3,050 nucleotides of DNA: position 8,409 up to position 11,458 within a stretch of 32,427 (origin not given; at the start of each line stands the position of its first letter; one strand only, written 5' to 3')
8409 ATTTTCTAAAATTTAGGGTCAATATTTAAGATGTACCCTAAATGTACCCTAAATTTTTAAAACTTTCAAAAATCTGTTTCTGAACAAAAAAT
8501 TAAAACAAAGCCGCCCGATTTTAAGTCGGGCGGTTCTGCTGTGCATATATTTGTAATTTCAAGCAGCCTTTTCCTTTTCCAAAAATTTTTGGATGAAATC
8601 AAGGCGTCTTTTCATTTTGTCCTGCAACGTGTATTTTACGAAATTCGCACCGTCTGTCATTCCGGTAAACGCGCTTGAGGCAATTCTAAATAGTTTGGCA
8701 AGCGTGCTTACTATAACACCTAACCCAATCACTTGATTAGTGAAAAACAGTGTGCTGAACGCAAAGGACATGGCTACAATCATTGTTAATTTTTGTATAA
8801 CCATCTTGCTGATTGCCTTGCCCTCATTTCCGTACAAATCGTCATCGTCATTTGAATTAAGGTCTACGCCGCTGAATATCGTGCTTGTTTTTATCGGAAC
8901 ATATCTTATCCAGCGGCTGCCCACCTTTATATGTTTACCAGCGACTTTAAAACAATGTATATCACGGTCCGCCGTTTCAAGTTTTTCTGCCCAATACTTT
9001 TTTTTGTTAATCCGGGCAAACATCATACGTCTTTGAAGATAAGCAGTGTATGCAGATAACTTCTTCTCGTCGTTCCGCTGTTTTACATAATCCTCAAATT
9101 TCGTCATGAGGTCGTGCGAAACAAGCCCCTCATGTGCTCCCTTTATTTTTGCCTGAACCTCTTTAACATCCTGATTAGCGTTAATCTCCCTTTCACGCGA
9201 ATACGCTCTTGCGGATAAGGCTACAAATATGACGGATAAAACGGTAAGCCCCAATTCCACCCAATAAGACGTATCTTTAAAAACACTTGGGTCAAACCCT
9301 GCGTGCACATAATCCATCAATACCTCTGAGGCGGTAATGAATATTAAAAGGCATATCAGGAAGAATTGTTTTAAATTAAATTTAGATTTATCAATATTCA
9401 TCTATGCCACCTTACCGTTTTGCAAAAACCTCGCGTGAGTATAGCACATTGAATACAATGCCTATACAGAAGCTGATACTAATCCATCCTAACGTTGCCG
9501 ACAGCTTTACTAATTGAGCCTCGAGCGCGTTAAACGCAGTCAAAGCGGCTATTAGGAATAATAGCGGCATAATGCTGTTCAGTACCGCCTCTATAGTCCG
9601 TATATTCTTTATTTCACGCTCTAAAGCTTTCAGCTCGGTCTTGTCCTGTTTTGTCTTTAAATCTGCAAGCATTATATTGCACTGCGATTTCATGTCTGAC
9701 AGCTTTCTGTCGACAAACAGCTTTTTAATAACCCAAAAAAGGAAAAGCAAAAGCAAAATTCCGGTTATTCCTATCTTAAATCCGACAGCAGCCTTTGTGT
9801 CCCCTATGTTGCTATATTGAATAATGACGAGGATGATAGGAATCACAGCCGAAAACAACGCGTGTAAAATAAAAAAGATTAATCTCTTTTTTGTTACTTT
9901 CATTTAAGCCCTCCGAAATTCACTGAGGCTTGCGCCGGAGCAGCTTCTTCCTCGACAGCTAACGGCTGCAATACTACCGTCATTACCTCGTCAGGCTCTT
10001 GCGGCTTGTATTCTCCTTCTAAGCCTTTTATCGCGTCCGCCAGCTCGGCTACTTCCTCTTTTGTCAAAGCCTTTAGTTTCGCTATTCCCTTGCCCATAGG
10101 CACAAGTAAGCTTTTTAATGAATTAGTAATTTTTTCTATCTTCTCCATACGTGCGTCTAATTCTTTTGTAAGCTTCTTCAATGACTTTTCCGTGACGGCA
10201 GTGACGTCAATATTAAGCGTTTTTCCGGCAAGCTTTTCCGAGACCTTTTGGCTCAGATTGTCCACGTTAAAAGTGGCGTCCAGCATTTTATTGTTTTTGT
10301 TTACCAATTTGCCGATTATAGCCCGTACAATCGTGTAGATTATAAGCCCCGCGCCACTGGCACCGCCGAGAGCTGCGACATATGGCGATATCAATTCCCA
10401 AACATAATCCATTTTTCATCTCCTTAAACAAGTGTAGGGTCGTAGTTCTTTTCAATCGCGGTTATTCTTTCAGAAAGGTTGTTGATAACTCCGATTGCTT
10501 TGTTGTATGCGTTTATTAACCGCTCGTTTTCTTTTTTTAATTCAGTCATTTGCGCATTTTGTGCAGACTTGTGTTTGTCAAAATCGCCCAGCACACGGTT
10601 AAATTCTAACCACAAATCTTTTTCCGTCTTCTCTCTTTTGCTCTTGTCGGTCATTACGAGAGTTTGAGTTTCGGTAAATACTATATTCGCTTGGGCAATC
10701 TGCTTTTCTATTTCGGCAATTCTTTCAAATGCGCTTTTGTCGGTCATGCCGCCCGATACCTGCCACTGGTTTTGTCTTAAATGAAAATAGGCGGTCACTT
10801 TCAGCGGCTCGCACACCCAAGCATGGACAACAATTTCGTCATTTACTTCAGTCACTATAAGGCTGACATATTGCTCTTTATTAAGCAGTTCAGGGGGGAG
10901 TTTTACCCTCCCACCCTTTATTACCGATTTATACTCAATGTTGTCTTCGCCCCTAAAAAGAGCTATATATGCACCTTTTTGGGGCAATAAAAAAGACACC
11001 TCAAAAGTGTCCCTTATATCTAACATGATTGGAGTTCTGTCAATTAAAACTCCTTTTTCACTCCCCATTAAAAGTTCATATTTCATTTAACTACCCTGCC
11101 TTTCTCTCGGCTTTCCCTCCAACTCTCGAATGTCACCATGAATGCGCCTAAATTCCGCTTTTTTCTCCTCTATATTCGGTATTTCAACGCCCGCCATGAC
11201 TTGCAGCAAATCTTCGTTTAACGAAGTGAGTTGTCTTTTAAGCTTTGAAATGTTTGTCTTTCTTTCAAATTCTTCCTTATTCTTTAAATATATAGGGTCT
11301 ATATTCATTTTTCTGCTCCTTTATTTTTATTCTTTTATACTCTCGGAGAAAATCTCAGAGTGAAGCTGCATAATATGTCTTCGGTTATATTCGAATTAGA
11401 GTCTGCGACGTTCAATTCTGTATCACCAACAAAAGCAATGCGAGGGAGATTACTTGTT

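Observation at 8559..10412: Lysis-cassette position holds three membrane proteins and no recognisable endolysin anywhere in the genome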

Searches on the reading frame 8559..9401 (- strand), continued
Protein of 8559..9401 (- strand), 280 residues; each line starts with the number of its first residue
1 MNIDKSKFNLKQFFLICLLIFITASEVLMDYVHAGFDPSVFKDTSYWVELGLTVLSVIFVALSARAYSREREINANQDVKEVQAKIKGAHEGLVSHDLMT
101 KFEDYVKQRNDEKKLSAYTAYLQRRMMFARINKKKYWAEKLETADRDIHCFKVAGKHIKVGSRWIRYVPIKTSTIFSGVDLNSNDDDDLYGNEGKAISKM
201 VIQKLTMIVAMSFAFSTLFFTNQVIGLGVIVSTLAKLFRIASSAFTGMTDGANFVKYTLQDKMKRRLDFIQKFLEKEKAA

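Call 108: find_encoding_contigs(protein=P0154, flank=10000, max_places=1)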
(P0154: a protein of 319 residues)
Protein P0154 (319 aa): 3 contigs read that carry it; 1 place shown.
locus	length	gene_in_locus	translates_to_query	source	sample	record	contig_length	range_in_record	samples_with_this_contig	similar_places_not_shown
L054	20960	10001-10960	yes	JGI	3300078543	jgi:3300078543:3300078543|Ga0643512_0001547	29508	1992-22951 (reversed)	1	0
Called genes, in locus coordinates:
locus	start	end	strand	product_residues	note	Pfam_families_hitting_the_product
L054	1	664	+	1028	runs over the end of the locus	-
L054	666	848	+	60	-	-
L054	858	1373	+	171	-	-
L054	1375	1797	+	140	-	-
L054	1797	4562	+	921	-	-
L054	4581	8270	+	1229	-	-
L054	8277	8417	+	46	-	-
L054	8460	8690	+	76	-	-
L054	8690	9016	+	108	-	-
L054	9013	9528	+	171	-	-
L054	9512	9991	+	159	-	-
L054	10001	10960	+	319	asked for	-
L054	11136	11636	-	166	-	-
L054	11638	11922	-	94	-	-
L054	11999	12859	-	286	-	-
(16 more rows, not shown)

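Call 113: search_solved_structures(query=A1, max_evalue=1)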
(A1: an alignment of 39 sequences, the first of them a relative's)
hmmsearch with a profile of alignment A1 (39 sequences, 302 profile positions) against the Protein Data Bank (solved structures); distinct sequences matched with E-value up to 1: 0.

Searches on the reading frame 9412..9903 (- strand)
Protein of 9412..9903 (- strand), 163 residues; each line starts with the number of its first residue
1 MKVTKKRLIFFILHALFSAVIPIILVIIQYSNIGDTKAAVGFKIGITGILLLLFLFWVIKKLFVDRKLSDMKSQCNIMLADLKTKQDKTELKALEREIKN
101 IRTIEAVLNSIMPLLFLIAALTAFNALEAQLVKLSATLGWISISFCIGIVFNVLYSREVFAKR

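Call 7: search_protein_families(library=pfam, max_evalue=1, proteins=[window:9412-9903:-])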
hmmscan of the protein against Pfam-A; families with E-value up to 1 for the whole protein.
window:9412-9903:- (163 aa): 2 families
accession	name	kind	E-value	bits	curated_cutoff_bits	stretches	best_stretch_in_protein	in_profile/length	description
PF09815.14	XK-related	-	0.024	14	24.8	1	11-147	36-173/337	XK-related protein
PF25147.1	Ribophorin_II_C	-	0.11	13.6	27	1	12-63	20-71/99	Ribophorin_II, C-terminal domain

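Call 8: search_protein_families(library=phrogs, max_evalue=1, proteins=[window:9412-9903:-])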
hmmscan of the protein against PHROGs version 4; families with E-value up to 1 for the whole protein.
window:9412-9903:- (163 aa): 2 families
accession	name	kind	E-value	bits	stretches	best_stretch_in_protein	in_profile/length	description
phrog_33389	-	unknown function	0.038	14.3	1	65-134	88-155/248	-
phrog_2604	-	unknown function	0.64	11.3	1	13-103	31-126/130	unknown function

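Call 33: search_dna_similar(query=window:9412-9903:-, collection=phages, mode=protein, max_evalue=10, max_rows=20)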
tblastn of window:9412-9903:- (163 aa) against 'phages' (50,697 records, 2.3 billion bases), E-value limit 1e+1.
Records with a match: 4; places in all: 4; records where one place covers at least 80% of the query: 0.
Best place of each record, by identity: <60% 4.
By first word of the organism name: Klebsiella 3; Bacteriophage 1.
By host as written in the record: - 1; Klebsiella pneumoniae 1; Klebsiella aerogenes 1; Klebsiella pneumoniae KP13 1.
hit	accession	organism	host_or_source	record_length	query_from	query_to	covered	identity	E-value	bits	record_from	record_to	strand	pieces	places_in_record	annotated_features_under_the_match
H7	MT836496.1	Bacteriophage sp.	human fecal samples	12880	85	140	34%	30.4%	2e+0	35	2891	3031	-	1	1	record has no annotation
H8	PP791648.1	Klebsiella phage KPKp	Klebsiella pneumoniae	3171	67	103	23%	40.5%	8e+0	32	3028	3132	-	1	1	recombination-related endonuclease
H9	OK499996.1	Klebsiella phage vB_KaeM_Shinkou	Klebsiella aerogenes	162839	67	103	23%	40.5%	9e+0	32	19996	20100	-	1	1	hypothetical protein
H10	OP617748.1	Klebsiella phage KP13MC5-5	Klebsiella pneumoniae KP13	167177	67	103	23%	40.5%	9e+0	32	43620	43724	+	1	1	hypothetical protein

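Call 36: find_related_loci(query=window:9412-9903:-, collection=viral_contigs, flank=10000)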
Query window:9412-9903:- (163 aa) in viral_contigs; peptide patterns used: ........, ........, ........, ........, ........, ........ (x = any residue, [..] = any of these).
19 stretches matched a pattern, but none encodes a relative of the query by tblastn (E <= 1e-3).

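Call 59: find_homologous_proteins(query=window:9412-9903:-, max_evalue=0.001)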
Query window:9412-9903:- (163 aa): 126 proteins with E <= 0.001 among 304 candidates; the best 120 are listed.
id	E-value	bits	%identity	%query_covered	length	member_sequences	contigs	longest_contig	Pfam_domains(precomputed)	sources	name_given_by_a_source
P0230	1.6e-93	328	99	100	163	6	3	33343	-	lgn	-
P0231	5.9e-81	288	82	100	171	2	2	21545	-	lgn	-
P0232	1.6e-79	283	81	100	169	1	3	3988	-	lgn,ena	-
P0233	1.5e-71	257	74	100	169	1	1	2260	-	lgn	-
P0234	4.9e-71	255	69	99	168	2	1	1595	-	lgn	-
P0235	2.1e-70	253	72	99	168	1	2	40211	-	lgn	-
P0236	8.6e-70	251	73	100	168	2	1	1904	-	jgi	jgi:hypothetical protein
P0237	6.3e-69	249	71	98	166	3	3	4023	-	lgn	-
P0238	1.7e-68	247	69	99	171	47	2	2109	-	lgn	-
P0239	1.9e-68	247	70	98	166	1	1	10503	-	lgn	-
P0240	2.6e-68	247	73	100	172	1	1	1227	-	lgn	-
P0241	2.7e-68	247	71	100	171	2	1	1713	-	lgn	-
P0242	3.6e-68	246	71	99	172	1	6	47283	-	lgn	-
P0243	3.7e-68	246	73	99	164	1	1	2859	-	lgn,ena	-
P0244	4.4e-68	246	72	99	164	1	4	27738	-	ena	-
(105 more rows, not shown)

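Call 61: search_protein_families(library=padloc, max_evalue=0.1, proteins=[window:9412-9903:-])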
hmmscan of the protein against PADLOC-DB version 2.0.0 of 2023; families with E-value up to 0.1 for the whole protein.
window:9412-9903:- (163 aa): 0 families

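Call 114: search_solved_structures(query=A9, max_evalue=1)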
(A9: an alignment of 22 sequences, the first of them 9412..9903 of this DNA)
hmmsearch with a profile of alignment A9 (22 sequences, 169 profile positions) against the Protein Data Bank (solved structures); distinct sequences matched with E-value up to 1: 0.

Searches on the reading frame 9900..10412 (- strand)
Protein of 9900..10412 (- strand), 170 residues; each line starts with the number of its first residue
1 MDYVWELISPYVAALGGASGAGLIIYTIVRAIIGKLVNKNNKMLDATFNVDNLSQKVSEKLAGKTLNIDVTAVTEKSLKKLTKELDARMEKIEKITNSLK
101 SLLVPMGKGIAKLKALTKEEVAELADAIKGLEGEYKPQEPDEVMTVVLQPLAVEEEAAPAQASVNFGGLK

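Call 7: search_protein_families(library=pfam, max_evalue=1, proteins=[window:9900-10412:-])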
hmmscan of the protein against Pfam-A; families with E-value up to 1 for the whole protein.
window:9900-10412:- (170 aa): 11 families
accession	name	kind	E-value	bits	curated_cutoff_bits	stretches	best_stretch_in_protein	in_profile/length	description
PF01602.26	Adaptin_N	-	0.023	13.7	37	1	29-156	286-389/524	Adaptin N terminal region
PF03819.22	MazG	-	0.034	14.9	22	1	112-131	5-24/74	MazG nucleotide pyrophosphohydrolase domain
PF10186.14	ATG14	-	0.035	13.6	33.2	1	50-124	35-113/347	Vacuolar sorting 38 and autophagy-related subunit 14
PF05164.18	ZapA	-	0.043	14.6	23.8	1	60-98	4-42/88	Cell division protein ZapA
PF00521.26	DNA_topoisoIV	-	0.05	12.9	31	1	35-101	353-419/432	DNA gyrase/topoisomerase IV, subunit A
PF14362.11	DUF4407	-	0.057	13.2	31.3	1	48-133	155-241/297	Domain of unknown function (DUF4407)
PF06103.16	DUF948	-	0.08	13.6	37.2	1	74-131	31-87/89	Bacterial protein of unknown function (DUF948)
PF05178.17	Kri1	-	0.1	13.6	25.2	1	83-145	23-68/102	KRI1-like family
PF01665.21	Rota_NSP3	-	0.12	11.9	25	1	49-111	132-193/311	Rotavirus non-structural protein NSP3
PF08653.15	DASH_Dam1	-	0.13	12.6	26.6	0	78-101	8-31/56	DASH complex subunit Dam1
PF04799.18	Fzo_mitofusin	-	0.16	11.9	27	1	46-102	84-141/161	fzo-like conserved region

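Call 8: search_protein_families(library=phrogs, max_evalue=1, proteins=[window:9900-10412:-])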
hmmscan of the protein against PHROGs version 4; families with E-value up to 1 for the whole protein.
window:9900-10412:- (170 aa): 9 families
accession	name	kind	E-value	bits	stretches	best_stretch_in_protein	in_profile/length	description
phrog_1283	-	tail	0.016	15.1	1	50-150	67-160/584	baseplate hub subunit and tail length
phrog_10188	-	unknown function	0.1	13.4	0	40-102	108-170/174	-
phrog_530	-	head and packaging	0.11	12.6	1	58-169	209-305/390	head maturation protease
phrog_95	-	integration and excision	0.15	11.5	1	51-139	423-509/651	integrase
phrog_29319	-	unknown function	0.18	12.8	1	81-102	8-29/43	-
phrog_12609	-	lysis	0.19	12.2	1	47-144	169-260/264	endolysin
phrog_10098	-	unknown function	0.33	12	1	36-63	33-60/70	-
phrog_13962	-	unknown function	0.39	12.2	1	29-58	30-59/98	-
phrog_28257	-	unknown function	0.67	11.4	0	117-137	28-48/64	-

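Call 61: search_protein_families(library=padloc, max_evalue=0.1, proteins=[window:9900-10412:-])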
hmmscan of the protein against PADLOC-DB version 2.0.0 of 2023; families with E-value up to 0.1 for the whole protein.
window:9900-10412:- (170 aa): 5 families
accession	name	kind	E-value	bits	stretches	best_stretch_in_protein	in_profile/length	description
PDLC00006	DruC1|DruC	-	0.0036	13.8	1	29-146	222-334/626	Unknown function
PDLC00076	GajA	-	0.011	12.1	1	32-94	218-278/700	AAA ATPase domain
PDLC03841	LeoBC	-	0.012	12.7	1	27-116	360-579/601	-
PDLC04526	PDC-M22B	-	0.02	11.6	1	27-131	298-401/535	-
PDLC01193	Cas11b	-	0.03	12.3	1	47-131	4-81/164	CAS-I-B; effector_SS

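Call 115: search_solved_structures(query=A10, max_evalue=1)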
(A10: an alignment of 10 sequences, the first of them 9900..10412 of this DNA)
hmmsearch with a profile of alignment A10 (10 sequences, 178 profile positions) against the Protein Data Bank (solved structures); distinct sequences matched with E-value up to 1: 1.
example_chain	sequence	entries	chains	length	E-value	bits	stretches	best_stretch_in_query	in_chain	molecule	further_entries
9l08_A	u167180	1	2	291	0.92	12.3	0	111-143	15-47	Covalently Connected Cytochrome c555 trimer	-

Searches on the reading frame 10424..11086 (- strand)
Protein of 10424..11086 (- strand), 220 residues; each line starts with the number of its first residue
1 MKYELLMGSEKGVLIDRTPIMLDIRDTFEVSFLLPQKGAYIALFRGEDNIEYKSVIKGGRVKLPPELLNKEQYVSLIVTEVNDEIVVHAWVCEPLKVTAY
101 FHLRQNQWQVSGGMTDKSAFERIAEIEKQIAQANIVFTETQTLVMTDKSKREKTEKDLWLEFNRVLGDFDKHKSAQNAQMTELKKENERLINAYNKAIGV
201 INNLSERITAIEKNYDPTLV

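Call 7: search_protein_families(library=pfam, max_evalue=1, proteins=[window:10424-11086:-])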
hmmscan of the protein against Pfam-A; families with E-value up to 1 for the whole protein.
window:10424-11086:- (220 aa): 1 family
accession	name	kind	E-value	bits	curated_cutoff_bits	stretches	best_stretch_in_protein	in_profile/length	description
PF14716.13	HHH_8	-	0.019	15.8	30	1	178-210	14-46/73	Helix-hairpin-helix domain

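Call 8: search_protein_families(library=phrogs, max_evalue=1, proteins=[window:10424-11086:-])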
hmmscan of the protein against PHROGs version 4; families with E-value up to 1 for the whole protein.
window:10424-11086:- (220 aa): 3 families
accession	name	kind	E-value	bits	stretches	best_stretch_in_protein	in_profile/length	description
phrog_26599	-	unknown function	0.077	14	1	181-213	4-36/81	-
phrog_21066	-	unknown function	0.38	11.5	0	114-141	78-105/228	-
phrog_14706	-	unknown function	0.92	11.2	0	117-198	10-87/97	-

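Call 58: search_solved_structures(query=A5, max_evalue=1)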
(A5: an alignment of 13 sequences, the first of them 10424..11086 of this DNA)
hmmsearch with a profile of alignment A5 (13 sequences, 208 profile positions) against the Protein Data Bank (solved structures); distinct sequences matched with E-value up to 1: 34.
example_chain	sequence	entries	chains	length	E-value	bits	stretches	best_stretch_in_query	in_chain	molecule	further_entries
9cuy_c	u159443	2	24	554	0.001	22.3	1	114-199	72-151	Short tail fiber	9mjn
6gao_A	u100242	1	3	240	0.0011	22.2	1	142-204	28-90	Outer capsid protein sigma-1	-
7uv8_V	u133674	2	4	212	0.0013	21.9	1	111-203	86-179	E3 ubiquitin-protein ligase BRE1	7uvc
4p47_A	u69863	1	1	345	0.0026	21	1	84-194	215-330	TRAP dicarboxylate transporter, DctP subunit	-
4zry_B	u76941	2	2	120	0.017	18.3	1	97-186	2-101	Keratin, type II cytoskeletal 1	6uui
7sqk_G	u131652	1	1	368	0.041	17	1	92-180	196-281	HAUS augmin-like complex subunit 7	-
5fiy_A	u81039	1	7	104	0.05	16.8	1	113-192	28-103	PRKC APOPTOSIS WT1 REGULATOR PROTEIN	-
7y9n_A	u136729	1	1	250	0.053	16.7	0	115-191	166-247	Spike protein S2',5HB-H2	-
8th8_K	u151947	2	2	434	0.054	16.7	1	110-199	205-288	Dynein regulatory complex protein 10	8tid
6gaj_A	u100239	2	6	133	0.071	16.3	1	142-204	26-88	Outer capsid protein sigma-1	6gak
7zr2_A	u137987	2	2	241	0.12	15.6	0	135-199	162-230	Spike protein S2',Chimeric protein mimic of SARS-CoV-2 Spike HR1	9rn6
7wxz_A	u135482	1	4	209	0.12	15.5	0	116-187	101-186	Spike protein S2'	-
7tal_A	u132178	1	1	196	0.16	15.1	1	159-204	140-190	D4_deltaDARP LOV2-DARPin fusion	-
6vag_A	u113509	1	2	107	0.18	14.9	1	164-203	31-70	Phosphoprotein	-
6z26_A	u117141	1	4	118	0.24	14.5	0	115-202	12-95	Spindle assembly abnormal protein 6 homolog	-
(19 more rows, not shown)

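Call 61: search_protein_families(library=padloc, max_evalue=0.1, proteins=[window:10424-11086:-])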
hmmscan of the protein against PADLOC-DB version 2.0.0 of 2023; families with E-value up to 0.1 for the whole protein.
window:10424-11086:- (220 aa): 0 families

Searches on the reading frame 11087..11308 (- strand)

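Call 7: search_protein_families(library=pfam, max_evalue=1, proteins=[window:11087-11308:-])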
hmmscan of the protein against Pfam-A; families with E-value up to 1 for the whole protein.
window:11087-11308:- (73 aa): 2 families
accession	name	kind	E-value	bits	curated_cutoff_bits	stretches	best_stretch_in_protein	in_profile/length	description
PF05046.19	Img2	-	0.043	14.5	34.4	0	5-41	14-50/84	Mitochondrial large subunit ribosomal protein (Img2)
PF12208.14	DUF3601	-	0.25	12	22.3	1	1-20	53-70/79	Domain of unknown function (DUF3601)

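Call 8: search_protein_families(library=phrogs, max_evalue=1, proteins=[window:11087-11308:-])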
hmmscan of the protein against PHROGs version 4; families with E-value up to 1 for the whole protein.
window:11087-11308:- (73 aa): 5 families
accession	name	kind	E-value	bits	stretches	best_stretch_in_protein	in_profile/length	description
phrog_16582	-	unknown function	0.092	14.1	1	11-69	35-92/94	-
phrog_5227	-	unknown function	0.11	13.5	1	10-49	21-58/128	-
phrog_27704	-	unknown function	0.14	13.7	1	19-64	3-46/86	-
phrog_17739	-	unknown function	0.26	12.2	1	8-26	15-33/35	-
phrog_31894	-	unknown function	0.27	11.8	1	2-43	20-61/246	-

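Call 61: search_protein_families(library=padloc, max_evalue=0.1, proteins=[window:11087-11308:-])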
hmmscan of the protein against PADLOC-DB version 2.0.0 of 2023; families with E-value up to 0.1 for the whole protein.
window:11087-11308:- (73 aa): 1 family
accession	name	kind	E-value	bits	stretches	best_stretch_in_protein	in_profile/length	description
PDLC03669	Control_protein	-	0.0069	14.7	1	18-59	11-52/96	control protein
